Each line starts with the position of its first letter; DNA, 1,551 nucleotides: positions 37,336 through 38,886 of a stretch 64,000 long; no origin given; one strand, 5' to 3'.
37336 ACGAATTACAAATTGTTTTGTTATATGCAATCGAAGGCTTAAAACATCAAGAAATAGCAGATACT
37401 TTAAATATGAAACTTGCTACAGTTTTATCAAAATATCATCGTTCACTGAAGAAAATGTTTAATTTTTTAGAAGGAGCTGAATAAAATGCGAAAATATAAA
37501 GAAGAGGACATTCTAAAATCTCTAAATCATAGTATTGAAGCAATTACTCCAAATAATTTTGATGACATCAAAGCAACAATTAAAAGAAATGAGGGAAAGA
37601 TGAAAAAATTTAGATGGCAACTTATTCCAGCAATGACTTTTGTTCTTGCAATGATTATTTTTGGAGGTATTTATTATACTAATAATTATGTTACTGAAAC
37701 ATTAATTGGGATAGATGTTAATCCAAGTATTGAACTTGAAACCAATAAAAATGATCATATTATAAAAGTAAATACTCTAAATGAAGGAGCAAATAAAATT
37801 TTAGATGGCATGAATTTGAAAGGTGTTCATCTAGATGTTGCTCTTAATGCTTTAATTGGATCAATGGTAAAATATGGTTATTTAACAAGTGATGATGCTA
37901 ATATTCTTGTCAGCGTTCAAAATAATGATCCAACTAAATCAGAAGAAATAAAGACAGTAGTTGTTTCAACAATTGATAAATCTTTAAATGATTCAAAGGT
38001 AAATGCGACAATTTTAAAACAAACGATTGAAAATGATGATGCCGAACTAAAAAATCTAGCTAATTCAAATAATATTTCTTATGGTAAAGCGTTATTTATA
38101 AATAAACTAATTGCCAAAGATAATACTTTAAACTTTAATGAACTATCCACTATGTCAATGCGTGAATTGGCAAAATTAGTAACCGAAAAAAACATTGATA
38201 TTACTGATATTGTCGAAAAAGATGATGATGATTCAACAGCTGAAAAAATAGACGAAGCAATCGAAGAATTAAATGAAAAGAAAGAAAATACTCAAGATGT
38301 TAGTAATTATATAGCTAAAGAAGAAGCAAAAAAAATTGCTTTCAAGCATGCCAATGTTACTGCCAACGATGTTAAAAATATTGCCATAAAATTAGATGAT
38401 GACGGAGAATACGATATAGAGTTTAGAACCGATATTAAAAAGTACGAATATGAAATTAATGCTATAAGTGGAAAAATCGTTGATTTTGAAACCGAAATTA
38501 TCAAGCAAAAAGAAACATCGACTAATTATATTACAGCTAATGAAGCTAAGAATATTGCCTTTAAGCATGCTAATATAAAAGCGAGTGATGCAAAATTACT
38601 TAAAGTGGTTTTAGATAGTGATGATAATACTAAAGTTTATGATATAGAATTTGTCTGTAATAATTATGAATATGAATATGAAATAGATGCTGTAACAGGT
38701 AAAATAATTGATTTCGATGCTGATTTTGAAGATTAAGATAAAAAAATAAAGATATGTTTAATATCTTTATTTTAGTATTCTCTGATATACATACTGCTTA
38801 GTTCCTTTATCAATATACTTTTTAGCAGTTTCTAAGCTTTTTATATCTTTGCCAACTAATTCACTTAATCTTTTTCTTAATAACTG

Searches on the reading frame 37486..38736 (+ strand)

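Call 67: search_protein_families(library=pfam, proteins=[window:37486-38736:+], max_evalue=0.00001)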
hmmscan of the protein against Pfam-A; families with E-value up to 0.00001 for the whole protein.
window:37486-38736:+ (416 aa): 2 families
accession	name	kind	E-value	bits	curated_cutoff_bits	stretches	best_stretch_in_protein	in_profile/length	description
PF23750.1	RsgI_M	-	1.6e-25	90.7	25.3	1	73-206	3-132/133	Anti-sigma factor RsgI-like central domain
PF03413.25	PepSY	-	2.8e-19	69.6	24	2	349-409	2-58/60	Peptidase propeptide and YPEB domain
